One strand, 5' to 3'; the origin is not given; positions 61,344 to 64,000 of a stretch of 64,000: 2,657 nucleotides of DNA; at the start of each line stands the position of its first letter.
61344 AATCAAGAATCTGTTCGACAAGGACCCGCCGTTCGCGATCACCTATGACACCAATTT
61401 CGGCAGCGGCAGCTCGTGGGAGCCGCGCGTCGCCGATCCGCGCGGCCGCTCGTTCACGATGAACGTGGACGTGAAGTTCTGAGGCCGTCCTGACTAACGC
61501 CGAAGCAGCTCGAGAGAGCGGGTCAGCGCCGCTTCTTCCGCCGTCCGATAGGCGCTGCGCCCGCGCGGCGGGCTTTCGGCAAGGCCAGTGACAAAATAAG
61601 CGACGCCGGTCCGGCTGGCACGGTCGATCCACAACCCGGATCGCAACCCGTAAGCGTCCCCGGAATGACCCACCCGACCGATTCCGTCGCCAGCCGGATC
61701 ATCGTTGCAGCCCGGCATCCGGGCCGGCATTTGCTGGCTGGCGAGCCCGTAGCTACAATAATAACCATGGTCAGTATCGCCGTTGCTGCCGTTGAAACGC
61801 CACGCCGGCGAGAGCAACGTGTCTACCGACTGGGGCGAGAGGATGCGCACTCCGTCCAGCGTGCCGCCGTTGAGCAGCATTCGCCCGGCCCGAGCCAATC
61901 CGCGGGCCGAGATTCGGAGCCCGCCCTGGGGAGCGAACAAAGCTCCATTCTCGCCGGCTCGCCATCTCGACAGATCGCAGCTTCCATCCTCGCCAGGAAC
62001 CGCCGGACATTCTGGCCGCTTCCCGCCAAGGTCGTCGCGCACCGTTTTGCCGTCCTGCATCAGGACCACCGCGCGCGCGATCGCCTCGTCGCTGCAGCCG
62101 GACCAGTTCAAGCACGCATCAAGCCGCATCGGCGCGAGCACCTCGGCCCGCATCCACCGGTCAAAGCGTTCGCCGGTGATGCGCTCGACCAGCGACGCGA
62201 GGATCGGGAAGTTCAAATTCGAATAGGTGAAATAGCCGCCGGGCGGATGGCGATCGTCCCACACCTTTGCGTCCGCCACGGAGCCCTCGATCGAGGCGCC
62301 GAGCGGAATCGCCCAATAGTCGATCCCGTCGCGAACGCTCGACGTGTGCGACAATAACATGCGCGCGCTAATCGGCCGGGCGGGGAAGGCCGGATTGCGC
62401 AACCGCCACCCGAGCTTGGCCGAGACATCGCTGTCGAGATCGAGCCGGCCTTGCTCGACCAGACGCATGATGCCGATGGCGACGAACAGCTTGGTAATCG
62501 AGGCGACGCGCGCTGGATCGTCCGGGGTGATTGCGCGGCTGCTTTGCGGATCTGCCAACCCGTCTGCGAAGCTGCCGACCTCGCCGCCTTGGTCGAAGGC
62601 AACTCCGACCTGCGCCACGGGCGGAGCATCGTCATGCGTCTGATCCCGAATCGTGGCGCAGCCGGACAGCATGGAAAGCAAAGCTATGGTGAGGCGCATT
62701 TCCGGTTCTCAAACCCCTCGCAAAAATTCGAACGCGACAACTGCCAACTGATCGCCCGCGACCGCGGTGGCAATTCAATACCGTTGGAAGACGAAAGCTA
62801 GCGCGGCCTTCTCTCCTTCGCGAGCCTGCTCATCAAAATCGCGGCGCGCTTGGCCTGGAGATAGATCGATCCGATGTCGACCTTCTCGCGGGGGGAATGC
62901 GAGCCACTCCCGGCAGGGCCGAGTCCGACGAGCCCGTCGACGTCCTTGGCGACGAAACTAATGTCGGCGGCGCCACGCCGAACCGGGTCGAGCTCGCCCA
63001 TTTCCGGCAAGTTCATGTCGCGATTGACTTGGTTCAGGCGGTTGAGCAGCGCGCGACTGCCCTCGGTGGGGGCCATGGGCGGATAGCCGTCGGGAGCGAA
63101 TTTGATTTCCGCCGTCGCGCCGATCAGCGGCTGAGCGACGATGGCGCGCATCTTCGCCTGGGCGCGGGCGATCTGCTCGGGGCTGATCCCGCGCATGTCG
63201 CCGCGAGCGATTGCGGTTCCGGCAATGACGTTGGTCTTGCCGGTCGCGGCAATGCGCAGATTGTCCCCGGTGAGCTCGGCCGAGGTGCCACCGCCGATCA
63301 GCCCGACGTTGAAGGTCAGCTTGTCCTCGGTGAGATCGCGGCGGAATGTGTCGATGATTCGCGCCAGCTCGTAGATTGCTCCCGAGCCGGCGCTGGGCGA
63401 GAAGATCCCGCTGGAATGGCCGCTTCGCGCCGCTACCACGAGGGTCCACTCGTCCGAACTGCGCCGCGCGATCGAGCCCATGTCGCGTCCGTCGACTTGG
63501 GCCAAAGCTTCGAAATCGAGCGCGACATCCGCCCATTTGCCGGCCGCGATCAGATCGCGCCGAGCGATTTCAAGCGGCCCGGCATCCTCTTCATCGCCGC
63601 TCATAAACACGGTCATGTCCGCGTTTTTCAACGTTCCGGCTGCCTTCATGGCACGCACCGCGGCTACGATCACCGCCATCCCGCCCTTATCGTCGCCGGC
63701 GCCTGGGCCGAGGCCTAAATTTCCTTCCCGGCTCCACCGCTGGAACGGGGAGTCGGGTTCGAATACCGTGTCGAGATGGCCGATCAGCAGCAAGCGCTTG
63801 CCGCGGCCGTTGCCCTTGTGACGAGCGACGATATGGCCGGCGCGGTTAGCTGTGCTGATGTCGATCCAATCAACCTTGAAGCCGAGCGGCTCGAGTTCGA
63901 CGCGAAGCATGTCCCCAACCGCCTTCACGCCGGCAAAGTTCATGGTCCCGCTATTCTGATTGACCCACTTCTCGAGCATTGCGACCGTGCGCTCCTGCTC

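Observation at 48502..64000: Candidate TonB-dependent peptidoglycan stem-peptide / D-amino-acid scavenging locus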

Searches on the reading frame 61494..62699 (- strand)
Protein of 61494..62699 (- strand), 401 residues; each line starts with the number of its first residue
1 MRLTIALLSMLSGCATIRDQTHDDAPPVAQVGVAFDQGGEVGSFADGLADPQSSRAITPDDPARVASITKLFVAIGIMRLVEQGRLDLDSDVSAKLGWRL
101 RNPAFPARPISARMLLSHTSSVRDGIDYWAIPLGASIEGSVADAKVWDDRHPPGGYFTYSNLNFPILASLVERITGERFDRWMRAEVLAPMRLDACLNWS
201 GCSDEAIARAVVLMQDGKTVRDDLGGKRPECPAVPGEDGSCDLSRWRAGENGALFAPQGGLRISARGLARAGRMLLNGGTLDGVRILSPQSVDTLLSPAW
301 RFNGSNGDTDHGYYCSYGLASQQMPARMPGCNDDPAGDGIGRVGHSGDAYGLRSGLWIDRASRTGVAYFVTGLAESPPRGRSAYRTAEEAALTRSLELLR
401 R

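Call 5: search_protein_families(library=pfam, proteins=[window:61494-62699:-])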
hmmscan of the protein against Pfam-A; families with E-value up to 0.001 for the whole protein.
window:61494-62699:- (401 aa): 1 family
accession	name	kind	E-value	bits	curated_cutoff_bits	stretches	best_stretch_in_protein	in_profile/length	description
PF00144.29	Beta-lactamase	-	1e-40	140.4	27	1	36-389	22-327/329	Beta-lactamase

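Call 6: search_protein_families(library=ncbifam, proteins=[window:61494-62699:-])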
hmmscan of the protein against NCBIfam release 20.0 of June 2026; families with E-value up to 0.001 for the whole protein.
window:61494-62699:- (401 aa): 14 families
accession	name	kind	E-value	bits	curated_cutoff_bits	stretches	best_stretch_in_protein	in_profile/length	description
NF009622.0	PRK13128.1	equivalog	6.9e-09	34.7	443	1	37-194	32-188/518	D-aminopeptidase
NF007943.0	PRK10662.1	equivalog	9.8e-09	34.3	266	1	51-194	73-220/380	D-alanyl-D-alanine-carboxypeptidase/endopeptidase AmpH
NF052353.1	EstBLacLipLMycb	equivalog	9.9e-08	31.3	650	0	37-195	49-203/420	esterase/beta-lactamase LipL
NF045671.1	blaPNC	exception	1.4e-07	30.7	750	1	18-221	54-248/401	PNC family class C beta-lactamase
NF052559.1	MthAcHydAcmB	equivalog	5.8e-06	25.3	550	0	24-92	21-89/391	methyl acetate hydrolase AcmB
NF000423.2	blaSRT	exception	5.9e-06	25.7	860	1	32-188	45-194/378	SRT/SST family class C beta-lactamase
NF033085.1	bla_class_C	equivalog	1.2e-05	24.3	415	1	31-195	24-182/356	class C beta-lactamase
NF000422.6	blaPDC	exception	6.1e-05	22.4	865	1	28-193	51-211/397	PDC family class C beta-lactamase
NF045925.1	3-sucCA_synth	equivalog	0.00016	20.3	800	0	259-316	225-281/498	3-succinylated cholic acid synthase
NF038269.1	lipase_LipE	equivalog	0.00022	20.5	750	0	264-302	283-321/407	lipase LipE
NF041665.1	blaPSZ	exception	0.00033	19.8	850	1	32-227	48-235/379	PSZ family class C beta-lactamase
NF038366.1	blaSFDC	exception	0.00048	19.3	840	1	32-222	49-231/382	SFDC family class C beta-lactamase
NF033569.1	blaLHK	exception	0.00057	18.9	850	1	25-223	51-242/390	LHK family class C beta-lactamase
NF033159.0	blaPAC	exception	0.00075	18.4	850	0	31-195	47-204/380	PAC family class C beta-lactamase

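Call 36: search_solved_structures(query=window:61494-62699:-, max_evalue=0.00001)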
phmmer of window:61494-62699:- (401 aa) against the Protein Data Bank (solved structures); distinct sequences matched with E-value up to 0.00001: 47.
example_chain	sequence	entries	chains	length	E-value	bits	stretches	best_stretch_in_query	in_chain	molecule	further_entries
1sde_A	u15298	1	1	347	4.5e-16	61.8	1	30-193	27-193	D-alanyl-D-alanine carboxypeptidase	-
1cef_A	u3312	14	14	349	4.6e-16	61.8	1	30-193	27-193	D-ALANYL-D-ALANINE CARBOXYPEPTIDASE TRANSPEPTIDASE | D-ALANYL-D-ALANINE CARBOXYPEPTIDASE | D-alanyl-D-alanine carboxypeptidase precursor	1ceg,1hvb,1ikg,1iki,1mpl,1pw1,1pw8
9s7k_A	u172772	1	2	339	5.6e-15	58.2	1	34-204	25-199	D-alanyl-D-alanine carboxypeptidase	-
4y7p_A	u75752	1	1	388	4.5e-14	55.2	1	35-195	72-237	Alkaline D-peptidase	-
3wwx_A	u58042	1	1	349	1.1e-12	50.6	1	58-196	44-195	S12 family peptidase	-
6ksu_A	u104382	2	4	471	1.3e-12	50.4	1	36-194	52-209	Alpha/beta hydrolase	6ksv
7v21_A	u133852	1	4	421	7.6e-12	47.9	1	26-183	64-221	Serine beta-lactamase-like protein LACTB, mitochondrial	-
4gdn_A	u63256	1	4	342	2.1e-11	46.4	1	50-193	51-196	Protein flp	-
2qmi_A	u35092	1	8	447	2.3e-11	46.3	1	45-220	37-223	Pbp related beta-lactamase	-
7spn_A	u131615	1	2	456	3.3e-10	42.5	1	45-195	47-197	IS11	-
9sn1_A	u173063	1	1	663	6.3e-10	41.6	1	35-194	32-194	Beta-lactamase family protein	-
7y3z_D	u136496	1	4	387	8.5e-10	41.2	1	36-296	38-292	Fenoxaprop-p-ethyl hydrolase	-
3o3v_A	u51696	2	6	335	1e-09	40.9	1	30-201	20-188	beta-lactamase | ClbP peptidase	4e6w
4e6x_A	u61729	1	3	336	1e-09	40.8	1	30-201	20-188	ClbP peptidase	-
2dns_A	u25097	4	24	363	1.5e-09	40.3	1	31-306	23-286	D-amino acid amidase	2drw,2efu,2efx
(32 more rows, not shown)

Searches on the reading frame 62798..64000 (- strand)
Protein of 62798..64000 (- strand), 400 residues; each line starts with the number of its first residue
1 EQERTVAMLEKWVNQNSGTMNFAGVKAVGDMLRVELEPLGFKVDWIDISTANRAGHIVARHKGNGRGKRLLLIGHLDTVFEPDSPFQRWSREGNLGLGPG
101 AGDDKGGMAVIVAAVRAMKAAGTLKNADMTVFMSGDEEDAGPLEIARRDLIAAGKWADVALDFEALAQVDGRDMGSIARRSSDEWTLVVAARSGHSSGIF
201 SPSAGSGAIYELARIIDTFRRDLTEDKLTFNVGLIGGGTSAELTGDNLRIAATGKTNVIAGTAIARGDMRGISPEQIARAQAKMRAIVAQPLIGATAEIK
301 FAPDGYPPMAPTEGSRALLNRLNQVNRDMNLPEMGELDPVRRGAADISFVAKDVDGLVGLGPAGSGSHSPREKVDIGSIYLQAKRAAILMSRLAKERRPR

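Call 7: search_protein_families(library=ncbifam, proteins=[window:62798-63979:-])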
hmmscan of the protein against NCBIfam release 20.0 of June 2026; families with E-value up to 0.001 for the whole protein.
window:62798-63979:- (393 aa): 31 families (the best 25 are shown)
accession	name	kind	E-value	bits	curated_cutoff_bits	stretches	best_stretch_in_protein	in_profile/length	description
NF004788.0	PRK06133.1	subfamily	4.3e-45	154.4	349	1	2-373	50-400/417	glutamate carboxypeptidase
NF005602.0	PRK07338.1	equivalog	4.4e-35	121.1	357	1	2-390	25-403/409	hydrolase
NF005678.0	PRK07473.1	equivalog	7.8e-21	74.5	386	1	2-386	17-375/376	M20/M25/M40 family metallo-hydrolase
TIGR01910.1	DapE-ArgE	subfamily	2.6e-18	66.4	217.6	1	6-373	8-368/373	ArgE/DapE family deacylase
NF006596.0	PRK09133.1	subfamily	2.5e-15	56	349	1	17-209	58-257/474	hypothetical protein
NF009557.0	PRK13009.1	equivalog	5.8e-14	52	284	1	23-372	27-360/377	succinyl-diaminopimelate desuccinylase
NF006399.0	PRK08651.1-2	equivalog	4.4e-12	45.7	381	1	18-215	27-216/405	succinyl-diaminopimelate desuccinylase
NF006400.0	PRK08651.1-3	equivalog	1.2e-11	44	374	1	51-388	76-408/410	succinyl-diaminopimelate desuccinylase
TIGR01900.1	dapE-gram_pos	equivalog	4.9e-10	38.8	304.2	1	44-135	41-128/351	succinyl-diaminopimelate desuccinylase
NF006579.0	PRK09104.1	subfamily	8.7e-10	38.1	327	1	18-154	43-187/465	hypothetical protein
NF005913.0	PRK07906.1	subfamily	3.4e-09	35.9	382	1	8-134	30-159/442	hypothetical protein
NF005306.0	PRK06837.1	subfamily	5e-09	35.5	376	1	45-134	81-176/427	ArgE/DapE family deacylase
NF009555.0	PRK13004.1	equivalog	7.3e-09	35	321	1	23-219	39-223/399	YgeY family selenium metabolism-linked hydrolase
NF005914.0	PRK07907.1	subfamily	1.5e-08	34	300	1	41-135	65-163/456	hypothetical protein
TIGR01246.1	dapE_proteo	equivalog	4.9e-08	32.4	361.8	1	22-371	22-355/370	succinyl-diaminopimelate desuccinylase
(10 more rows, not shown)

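Call 8: search_protein_families(library=pfam, proteins=[window:62798-63979:-])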
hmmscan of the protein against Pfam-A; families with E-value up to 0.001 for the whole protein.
window:62798-63979:- (393 aa): 3 families
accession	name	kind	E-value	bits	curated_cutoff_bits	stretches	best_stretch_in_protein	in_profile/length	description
PF01546.33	Peptidase_M20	-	2.9e-19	70.2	24.6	1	64-377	1-198/206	Peptidase family M20/M25/M40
PF07687.19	M20_dimer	-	1.5e-10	41.4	21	1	170-285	1-103/107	Peptidase dimerisation domain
PF04389.22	Peptidase_M28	-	3.2e-06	27.5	21.3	1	50-132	2-68/193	Peptidase family M28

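Call 37: search_solved_structures(query=window:62798-64000:-, max_evalue=1e-8)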
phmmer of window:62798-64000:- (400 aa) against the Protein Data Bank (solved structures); distinct sequences matched with E-value up to 1e-8: 4.
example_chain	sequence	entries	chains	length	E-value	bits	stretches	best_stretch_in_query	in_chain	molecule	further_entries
6xj5_A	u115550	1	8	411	8.4e-22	80.8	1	1-390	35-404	Carboxypeptidase G2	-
1cg2_A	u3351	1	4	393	9.2e-22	80.6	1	1-390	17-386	CARBOXYPEPTIDASE G2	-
7m6u_A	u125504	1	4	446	2.5e-18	69.4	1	56-390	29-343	Carboxypeptidase G2 circular permuation pro-domain fusion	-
7ljh_A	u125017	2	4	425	1.1e-13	54.1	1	58-292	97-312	Poly(Aspartic acid) hydrolase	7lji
